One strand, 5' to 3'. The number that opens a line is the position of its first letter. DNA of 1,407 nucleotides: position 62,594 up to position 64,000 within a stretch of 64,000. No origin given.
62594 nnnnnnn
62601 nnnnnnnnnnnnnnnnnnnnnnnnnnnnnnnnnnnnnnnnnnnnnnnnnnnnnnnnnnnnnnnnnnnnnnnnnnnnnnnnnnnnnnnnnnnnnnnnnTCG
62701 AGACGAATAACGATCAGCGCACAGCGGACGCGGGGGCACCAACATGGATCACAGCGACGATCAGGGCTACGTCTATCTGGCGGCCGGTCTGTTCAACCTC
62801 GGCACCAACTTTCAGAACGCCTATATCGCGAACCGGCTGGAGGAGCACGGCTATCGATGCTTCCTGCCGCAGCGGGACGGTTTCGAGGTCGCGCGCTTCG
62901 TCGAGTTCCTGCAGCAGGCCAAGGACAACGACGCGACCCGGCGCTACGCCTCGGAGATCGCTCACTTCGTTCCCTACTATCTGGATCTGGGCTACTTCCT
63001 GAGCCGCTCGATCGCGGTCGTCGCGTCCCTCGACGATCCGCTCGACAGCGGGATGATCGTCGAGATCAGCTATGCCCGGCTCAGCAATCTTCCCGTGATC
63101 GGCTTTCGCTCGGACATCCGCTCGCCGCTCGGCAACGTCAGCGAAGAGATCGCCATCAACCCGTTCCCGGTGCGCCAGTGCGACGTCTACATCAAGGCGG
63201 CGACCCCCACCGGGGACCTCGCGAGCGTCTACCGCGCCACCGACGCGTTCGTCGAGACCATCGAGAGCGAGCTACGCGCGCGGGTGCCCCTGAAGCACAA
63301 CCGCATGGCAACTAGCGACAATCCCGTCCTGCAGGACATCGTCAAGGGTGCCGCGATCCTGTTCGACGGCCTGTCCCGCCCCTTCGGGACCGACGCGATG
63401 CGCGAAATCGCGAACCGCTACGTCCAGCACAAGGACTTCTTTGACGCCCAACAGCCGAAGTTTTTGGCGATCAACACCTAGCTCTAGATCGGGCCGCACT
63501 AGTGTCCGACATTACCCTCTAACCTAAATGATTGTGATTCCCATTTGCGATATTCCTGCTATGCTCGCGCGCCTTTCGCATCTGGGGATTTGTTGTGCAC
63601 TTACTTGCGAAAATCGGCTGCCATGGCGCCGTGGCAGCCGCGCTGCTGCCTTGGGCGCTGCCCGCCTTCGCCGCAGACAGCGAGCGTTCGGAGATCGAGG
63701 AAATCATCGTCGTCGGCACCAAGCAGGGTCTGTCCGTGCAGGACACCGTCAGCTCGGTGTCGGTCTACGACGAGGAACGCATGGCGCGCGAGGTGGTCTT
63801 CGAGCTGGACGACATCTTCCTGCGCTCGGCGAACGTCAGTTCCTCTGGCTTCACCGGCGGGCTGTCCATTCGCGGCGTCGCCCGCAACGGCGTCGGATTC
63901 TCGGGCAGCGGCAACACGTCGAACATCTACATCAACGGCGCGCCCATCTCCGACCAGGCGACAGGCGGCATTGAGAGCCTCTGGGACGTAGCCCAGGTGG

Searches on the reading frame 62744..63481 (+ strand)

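Call 29: search_protein_families(library=pfam, proteins=[window:62744-63481:+], max_evalue=0.001)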
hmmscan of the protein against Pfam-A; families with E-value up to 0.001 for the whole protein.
window:62744-63481:+ (245 aa): 1 family
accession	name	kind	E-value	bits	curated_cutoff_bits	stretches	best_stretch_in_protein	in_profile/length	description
PF05014.21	Nuc_deoxyrib_tr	-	1.7e-07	31.9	28.8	1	10-127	1-102/117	Nucleoside 2-deoxyribosyltransferase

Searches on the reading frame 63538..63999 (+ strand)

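Call 29: search_protein_families(library=pfam, proteins=[window:63538-63999:+], max_evalue=0.001)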
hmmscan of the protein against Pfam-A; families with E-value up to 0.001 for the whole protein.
window:63538-63999:+ (154 aa): 1 family
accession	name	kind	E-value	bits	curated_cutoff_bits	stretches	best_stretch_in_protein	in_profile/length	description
PF07715.20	Plug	-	2.7e-06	28.3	23.9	1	67-143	2-72/107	TonB-dependent Receptor Plug Domain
